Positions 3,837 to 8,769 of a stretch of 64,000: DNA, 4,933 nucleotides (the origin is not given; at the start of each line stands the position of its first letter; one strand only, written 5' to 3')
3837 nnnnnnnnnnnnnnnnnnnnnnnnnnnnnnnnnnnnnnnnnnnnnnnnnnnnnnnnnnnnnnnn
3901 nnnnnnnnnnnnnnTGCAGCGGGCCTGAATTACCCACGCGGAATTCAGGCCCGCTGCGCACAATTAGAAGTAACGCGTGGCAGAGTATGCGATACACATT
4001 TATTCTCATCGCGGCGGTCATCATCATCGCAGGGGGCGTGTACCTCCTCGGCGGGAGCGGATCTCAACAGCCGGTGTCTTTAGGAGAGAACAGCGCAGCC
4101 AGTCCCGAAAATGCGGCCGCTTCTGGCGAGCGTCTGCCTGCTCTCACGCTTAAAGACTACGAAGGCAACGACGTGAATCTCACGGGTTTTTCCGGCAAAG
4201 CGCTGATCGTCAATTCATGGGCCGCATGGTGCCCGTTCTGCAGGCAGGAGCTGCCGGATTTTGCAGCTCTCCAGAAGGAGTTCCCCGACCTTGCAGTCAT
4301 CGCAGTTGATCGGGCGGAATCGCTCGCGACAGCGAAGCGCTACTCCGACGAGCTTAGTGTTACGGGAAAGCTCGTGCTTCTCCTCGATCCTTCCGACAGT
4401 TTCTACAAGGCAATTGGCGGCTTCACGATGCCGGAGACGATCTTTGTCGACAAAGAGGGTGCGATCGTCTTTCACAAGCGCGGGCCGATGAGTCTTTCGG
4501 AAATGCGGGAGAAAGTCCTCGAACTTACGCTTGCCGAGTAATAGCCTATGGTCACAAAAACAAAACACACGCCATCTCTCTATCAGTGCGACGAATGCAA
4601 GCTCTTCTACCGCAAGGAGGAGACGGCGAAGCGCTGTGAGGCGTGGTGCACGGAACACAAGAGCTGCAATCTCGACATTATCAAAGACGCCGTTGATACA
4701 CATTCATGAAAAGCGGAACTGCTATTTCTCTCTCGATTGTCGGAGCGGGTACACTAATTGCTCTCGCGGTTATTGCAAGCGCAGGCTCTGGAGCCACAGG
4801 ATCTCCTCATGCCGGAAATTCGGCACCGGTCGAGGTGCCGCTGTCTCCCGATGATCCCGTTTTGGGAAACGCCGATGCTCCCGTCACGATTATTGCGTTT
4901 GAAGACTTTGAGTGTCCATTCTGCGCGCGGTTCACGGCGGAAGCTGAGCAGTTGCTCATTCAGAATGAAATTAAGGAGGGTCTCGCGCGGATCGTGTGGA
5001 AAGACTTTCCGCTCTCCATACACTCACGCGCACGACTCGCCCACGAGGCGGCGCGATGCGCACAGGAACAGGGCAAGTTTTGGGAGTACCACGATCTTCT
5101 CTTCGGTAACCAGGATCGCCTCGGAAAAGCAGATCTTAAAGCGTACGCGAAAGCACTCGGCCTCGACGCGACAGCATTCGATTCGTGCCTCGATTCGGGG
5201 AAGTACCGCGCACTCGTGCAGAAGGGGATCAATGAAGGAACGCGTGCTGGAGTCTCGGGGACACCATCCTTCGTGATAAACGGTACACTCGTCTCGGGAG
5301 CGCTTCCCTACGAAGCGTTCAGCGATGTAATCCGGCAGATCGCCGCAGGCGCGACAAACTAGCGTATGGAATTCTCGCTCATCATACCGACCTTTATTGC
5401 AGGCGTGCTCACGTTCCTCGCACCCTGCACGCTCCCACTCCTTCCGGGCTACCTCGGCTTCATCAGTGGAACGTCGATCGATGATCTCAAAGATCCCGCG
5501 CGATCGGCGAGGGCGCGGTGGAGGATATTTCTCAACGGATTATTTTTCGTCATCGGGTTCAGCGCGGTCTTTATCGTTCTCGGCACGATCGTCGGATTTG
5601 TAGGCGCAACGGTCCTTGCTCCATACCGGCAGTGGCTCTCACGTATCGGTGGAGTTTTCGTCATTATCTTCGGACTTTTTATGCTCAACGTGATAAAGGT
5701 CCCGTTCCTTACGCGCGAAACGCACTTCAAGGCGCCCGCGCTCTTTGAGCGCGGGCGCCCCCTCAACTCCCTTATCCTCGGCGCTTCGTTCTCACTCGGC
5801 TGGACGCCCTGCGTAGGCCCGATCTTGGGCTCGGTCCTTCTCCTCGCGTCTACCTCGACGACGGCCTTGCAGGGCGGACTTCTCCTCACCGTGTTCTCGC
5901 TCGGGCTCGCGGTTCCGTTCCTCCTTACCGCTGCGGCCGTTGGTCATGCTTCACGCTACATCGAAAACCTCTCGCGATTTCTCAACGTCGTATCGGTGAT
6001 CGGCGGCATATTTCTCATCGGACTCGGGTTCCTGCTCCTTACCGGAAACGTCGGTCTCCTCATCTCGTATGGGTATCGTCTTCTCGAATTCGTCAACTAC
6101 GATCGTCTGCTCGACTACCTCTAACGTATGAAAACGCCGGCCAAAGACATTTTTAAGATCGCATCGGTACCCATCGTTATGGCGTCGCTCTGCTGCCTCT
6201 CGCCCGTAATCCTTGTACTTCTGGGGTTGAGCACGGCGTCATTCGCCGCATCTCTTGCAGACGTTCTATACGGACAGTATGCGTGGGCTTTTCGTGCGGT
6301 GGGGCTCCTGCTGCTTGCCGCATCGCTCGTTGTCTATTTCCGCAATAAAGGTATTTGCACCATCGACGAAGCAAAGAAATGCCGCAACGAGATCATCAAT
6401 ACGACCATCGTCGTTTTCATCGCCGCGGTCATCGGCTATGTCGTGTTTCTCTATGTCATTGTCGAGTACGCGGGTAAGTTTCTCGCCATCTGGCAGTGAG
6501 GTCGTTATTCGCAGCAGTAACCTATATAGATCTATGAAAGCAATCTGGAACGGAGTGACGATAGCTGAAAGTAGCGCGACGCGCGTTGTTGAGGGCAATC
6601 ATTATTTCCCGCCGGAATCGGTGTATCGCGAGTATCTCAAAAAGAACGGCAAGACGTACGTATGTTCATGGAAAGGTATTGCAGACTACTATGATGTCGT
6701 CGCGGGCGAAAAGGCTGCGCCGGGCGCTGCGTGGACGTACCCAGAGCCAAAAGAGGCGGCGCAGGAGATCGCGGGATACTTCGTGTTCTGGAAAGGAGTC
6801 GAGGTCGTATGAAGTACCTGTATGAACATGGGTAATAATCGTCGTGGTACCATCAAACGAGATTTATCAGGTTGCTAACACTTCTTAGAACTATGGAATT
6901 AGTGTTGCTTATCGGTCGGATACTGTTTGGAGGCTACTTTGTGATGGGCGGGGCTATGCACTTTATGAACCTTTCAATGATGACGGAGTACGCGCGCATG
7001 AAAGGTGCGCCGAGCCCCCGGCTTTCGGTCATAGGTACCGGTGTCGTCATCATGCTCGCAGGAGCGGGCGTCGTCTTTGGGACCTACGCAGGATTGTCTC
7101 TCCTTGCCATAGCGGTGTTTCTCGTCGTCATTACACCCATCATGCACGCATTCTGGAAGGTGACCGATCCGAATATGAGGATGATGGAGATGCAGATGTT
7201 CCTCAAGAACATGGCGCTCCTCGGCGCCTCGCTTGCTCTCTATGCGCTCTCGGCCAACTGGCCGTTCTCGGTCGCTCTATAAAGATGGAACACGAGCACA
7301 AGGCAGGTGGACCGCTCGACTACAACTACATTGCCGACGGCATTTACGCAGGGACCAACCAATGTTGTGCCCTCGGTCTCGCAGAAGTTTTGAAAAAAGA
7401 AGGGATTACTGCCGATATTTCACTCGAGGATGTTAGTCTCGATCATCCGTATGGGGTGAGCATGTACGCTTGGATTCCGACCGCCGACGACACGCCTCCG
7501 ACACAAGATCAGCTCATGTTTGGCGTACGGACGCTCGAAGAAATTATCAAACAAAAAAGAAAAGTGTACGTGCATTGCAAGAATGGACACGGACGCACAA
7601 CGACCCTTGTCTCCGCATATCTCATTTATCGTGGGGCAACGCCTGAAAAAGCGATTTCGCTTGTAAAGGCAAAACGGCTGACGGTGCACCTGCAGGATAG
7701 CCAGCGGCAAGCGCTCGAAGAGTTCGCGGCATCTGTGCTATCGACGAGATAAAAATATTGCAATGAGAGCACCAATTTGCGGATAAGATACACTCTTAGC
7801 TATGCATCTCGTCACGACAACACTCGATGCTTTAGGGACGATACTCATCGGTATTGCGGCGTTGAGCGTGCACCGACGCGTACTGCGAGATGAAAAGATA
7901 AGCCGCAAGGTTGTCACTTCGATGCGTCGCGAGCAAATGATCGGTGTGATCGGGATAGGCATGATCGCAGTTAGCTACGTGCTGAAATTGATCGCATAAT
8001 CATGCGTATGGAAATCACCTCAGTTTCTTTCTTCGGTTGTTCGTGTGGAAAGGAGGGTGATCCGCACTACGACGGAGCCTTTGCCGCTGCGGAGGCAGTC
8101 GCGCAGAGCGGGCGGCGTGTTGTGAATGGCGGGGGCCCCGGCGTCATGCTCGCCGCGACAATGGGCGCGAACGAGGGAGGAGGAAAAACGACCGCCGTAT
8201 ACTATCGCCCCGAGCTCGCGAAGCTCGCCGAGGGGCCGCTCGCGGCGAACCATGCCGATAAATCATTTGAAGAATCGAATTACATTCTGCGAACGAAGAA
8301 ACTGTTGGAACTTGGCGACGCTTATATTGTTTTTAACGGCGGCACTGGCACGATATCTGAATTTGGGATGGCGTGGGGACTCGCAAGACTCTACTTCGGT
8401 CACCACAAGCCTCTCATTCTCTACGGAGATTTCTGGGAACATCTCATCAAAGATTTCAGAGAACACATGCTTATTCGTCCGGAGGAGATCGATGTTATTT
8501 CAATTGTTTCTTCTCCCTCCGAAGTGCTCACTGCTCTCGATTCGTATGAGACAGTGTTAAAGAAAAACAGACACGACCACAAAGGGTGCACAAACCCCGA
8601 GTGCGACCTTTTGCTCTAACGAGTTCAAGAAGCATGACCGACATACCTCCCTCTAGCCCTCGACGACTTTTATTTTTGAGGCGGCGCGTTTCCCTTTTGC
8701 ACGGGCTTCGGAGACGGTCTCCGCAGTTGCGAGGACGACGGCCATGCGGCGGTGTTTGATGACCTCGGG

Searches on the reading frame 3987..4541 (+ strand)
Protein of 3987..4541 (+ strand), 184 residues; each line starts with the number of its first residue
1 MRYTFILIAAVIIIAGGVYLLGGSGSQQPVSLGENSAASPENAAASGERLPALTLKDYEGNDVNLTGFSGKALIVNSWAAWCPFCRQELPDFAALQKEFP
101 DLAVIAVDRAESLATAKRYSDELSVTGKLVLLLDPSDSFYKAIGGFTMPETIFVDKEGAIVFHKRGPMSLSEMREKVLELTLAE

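Call 5: search_protein_families(library=pfam, proteins=[window:3987-4541:+], max_evalue=0.01)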
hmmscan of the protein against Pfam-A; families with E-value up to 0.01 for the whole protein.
window:3987-4541:+ (184 aa): 4 families
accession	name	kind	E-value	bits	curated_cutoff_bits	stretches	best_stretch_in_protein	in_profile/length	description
PF08534.16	Redoxin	-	1.1e-19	71.1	26.6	1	46-173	2-144/148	Redoxin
PF00578.27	AhpC-TSA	-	1.3e-18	67.5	26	1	47-161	2-122/124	AhpC/TSA family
PF00085.26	Thioredoxin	-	8e-06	26.2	23.5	1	71-119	19-68/103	Thioredoxin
PF13098.12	Thioredoxin_2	-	0.00064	20.5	27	1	70-174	5-101/104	Thioredoxin-like domain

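Call 7: find_encoding_contigs(protein=window:3987-4541:+, flank=10000, max_places=10)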
Protein window:3987-4541:+ (184 aa): 2 contigs read that carry it; 2 places shown.
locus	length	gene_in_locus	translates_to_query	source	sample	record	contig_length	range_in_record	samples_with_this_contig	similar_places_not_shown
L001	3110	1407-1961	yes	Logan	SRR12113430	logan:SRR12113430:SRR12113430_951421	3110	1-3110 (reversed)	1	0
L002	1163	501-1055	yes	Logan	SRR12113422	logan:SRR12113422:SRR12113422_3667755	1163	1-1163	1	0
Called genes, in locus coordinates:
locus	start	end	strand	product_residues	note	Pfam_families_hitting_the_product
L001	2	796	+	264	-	?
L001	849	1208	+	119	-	-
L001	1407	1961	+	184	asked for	PF00578:AhpC-TSA, PF08534:Redoxin, PF00085:Thioredoxin (weak)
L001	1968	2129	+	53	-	-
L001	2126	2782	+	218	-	PF13462:Thioredoxin_4, PF13098:Thioredoxin_2 (weak), PF01323:DSBA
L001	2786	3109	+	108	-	?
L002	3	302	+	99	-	?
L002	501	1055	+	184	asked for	PF00578:AhpC-TSA, PF08534:Redoxin, PF00085:Thioredoxin (weak)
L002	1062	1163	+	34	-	?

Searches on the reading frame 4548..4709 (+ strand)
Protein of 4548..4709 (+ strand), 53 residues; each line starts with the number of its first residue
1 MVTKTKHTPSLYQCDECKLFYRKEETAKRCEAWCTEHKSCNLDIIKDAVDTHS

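Call 5: search_protein_families(library=pfam, proteins=[window:4548-4709:+], max_evalue=0.01)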
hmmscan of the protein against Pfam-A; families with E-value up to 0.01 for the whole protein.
window:4548-4709:+ (53 aa): 2 families
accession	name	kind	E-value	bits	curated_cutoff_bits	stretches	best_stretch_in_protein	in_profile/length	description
PF23447.1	DUF7128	-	0.00016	21.9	25.7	1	1-36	1-37/44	Domain of unknown function (DUF7128)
PF00105.24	zf-C4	-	0.0038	18.1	21.1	1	11-43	17-48/70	Double treble clef zinc finger, C4 type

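Call 35: search_protein_families(library=pfam, proteins=[window:4548-4706:+], max_evalue=1)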
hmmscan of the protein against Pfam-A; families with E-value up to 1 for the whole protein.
seq(53 aa): 3 families
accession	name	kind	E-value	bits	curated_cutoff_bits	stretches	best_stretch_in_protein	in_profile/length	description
PF23447.1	DUF7128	-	0.00016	21.9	25.7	1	1-36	1-37/44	Domain of unknown function (DUF7128)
PF00105.24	zf-C4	-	0.0038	18.1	21.1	1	11-43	17-48/70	Double treble clef zinc finger, C4 type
PF07502.20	MANEC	-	0.043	14.5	25.5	1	23-48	32-57/89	MANEC domain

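Call 36: search_protein_families(library=ncbifam, proteins=[window:4548-4706:+], max_evalue=1)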
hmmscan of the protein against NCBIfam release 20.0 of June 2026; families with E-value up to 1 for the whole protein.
seq(53 aa): 0 families

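Call 61: find_homologous_proteins(query=window:4548-4709:+, max_evalue=0.001)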
Query window:4548-4709:+ (53 aa): 11 proteins with E <= 0.001 among 11 candidates.
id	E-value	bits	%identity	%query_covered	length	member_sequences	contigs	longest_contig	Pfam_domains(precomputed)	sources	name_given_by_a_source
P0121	5.0e-25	103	85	100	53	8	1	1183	-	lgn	-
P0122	8.0e-23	96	82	94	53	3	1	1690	-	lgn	-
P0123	8.4e-16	74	69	91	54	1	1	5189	PF23447.2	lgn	-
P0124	6.6e-14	68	70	83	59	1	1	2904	PF23447.2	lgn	-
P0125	3.1e-13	66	64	83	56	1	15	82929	PF23447.2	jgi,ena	-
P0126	1.4e-12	64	62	85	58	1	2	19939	-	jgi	-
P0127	1.0e-11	61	61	92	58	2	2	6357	PF23447.2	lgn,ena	-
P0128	1.2e-11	61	60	91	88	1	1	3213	PF23447.2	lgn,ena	-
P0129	2.0e-11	61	69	74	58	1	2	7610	-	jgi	jgi:hypothetical protein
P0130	4.1e-11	60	67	74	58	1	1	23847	-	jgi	-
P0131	1.0e-8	52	61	72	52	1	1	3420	-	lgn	-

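Call 68: predict_structure(alignment_id=A2)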
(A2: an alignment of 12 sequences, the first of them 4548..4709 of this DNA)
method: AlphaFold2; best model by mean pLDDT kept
length: 53 residues; sequences in the alignment: 12
mean_pLDDT: 87.8   pTM: 0.66
mean pLDDT of the five models: 87.8, 76.7, 74.1, 74.1, 73.8
residues with pLDDT >= 90: 28; 70-90: 22; 50-70: 2; < 50: 1
segments of 3 or more residues with pLDDT < 50: none
pLDDT, mean of each block of 10 residues (from residue 1): 87 91 93 89 88 58
secondary structure, 60 per line:
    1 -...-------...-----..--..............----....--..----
elements in order: E2-4 E12-14 H24-37 H42-45

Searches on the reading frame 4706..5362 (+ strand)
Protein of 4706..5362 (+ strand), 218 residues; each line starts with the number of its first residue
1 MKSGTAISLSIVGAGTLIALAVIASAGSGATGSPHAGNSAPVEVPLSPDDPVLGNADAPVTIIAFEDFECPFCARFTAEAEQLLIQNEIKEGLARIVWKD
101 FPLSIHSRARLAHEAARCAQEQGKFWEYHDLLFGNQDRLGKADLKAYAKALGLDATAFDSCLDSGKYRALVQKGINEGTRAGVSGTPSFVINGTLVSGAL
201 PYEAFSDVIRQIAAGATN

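Call 5: search_protein_families(library=pfam, proteins=[window:4706-5362:+], max_evalue=0.01)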
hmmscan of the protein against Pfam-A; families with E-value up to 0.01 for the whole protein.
window:4706-5362:+ (218 aa): 3 families
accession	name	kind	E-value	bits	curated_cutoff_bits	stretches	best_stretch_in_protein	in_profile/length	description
PF13462.12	Thioredoxin_4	-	2.3e-37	129.1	23.2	1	48-209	3-163/165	Thioredoxin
PF01323.26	DSBA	-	4.4e-22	79.2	25.6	1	61-209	1-190/191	DSBA-like thioredoxin domain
PF13098.12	Thioredoxin_2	-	1.3e-06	29.1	27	1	61-208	8-103/104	Thioredoxin-like domain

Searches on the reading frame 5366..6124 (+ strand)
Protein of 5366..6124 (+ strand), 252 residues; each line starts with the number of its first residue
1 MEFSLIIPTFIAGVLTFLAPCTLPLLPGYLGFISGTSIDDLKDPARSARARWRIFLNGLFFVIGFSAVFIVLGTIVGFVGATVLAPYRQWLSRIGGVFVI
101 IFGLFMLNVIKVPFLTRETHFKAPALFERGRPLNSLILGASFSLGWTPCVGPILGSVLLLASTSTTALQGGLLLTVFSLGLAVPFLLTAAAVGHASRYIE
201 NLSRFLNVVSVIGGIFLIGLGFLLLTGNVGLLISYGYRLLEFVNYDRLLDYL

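Call 5: search_protein_families(library=pfam, proteins=[window:5366-6124:+], max_evalue=0.01)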
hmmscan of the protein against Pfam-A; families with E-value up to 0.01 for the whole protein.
window:5366-6124:+ (252 aa): 3 families
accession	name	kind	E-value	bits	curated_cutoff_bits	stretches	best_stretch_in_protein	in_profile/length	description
PF02683.22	DsbD_TM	-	1.4e-17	64.2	27.1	1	6-225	4-215/219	Cytochrome C biogenesis protein transmembrane domain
PF13386.12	DsbD_2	-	2e-12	47.9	24.9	1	51-215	31-198/199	Cytochrome C biogenesis protein transmembrane region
PF11139.14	SfLAP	-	0.0014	18.5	35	1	53-192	26-170/213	Sap, sulfolipid-1-addressing protein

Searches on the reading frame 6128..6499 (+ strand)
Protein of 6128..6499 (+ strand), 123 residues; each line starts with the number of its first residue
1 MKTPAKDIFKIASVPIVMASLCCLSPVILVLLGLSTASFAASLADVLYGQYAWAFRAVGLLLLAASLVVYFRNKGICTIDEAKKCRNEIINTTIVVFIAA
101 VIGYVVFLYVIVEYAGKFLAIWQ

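Call 28: search_protein_families(library=pfam, proteins=[window:6128-6499:+], max_evalue=0.01)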
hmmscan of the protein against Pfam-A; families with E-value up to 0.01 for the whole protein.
window:6128-6499:+ (123 aa): 2 families
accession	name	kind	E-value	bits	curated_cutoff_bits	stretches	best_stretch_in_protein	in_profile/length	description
PF02411.20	MerT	-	0.00029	21.3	32.9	1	13-107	15-113/116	MerT mercuric transport protein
PF00499.25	Oxidored_q3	-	0.0085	16.3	33.2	1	18-69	78-143/146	NADH-ubiquinone/plastoquinone oxidoreductase chain 6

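Call 36: search_protein_families(library=ncbifam, proteins=[window:6128-6499:+], max_evalue=1)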
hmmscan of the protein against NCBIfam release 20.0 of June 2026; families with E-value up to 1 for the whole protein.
window:6128-6499:+ (123 aa): 5 families
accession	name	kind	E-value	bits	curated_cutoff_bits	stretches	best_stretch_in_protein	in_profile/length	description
NF010314.2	PRK13751.2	equivalog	4.5e-06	26.8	150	1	13-105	15-104/116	mercuric ion transporter MerT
NF033560.1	merT_RC607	exception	2.4e-05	24.6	130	1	17-110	15-92/97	mercuric transport protein MerT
NF033565.0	trans_MerF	equivalog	0.014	15.2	50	1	9-45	2-38/59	mercury resistance system transport protein MerF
NF033556.1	MerTP_fusion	equivalog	0.031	13.9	180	1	17-104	7-91/186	mercuric transport protein MerTP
NF005164.0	PRK06638.1-4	equivalog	0.099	12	154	1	40-65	136-161/211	NADH-quinone oxidoreductase subunit J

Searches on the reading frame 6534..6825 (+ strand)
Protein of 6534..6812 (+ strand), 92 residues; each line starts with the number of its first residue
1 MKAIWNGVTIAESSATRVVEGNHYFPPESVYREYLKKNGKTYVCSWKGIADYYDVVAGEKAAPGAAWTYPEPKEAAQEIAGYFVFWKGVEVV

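Call 28: search_protein_families(library=pfam, proteins=[window:6586-6825:+], max_evalue=0.01)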
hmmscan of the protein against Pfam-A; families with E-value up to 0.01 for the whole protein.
window:6586-6825:+ (79 aa): 0 families

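Call 73: search_protein_families(library=pfam, proteins=[window:6534-6812:+], max_evalue=0.001)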
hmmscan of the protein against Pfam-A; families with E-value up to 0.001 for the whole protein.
window:6534-6812:+ (92 aa): 1 family
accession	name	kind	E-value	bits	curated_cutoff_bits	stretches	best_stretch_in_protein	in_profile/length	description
PF04248.19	NTP_transf_9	-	7.3e-29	99.9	22.1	1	1-87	1-92/93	Domain of unknown function (DUF427)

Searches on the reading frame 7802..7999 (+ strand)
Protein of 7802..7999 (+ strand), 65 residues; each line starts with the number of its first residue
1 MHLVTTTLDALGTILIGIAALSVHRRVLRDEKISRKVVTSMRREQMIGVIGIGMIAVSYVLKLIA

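Call 28: search_protein_families(library=pfam, proteins=[window:7802-7999:+], max_evalue=0.01)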
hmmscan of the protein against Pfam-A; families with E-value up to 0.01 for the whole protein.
window:7802-7999:+ (65 aa): 1 family
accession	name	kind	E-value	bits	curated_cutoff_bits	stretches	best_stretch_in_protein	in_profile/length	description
PF19853.4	DUF6328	-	0.0082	16.7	26.3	1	2-61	53-110/142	Family of unknown function (DUF6328)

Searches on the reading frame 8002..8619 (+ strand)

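Call 28: search_protein_families(library=pfam, proteins=[window:8002-8619:+], max_evalue=0.01)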
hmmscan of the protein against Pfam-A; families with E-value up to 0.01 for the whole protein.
window:8002-8619:+ (205 aa): 2 families
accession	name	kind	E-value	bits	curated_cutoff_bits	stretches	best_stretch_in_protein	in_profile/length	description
PF03641.19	Lysine_decarbox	-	3.4e-13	50.4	27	1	49-178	1-130/131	Possible lysine decarboxylase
PF18306.6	LDcluster4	-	4.4e-08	33.3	26.3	1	18-128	13-117/151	SLOG cluster4 family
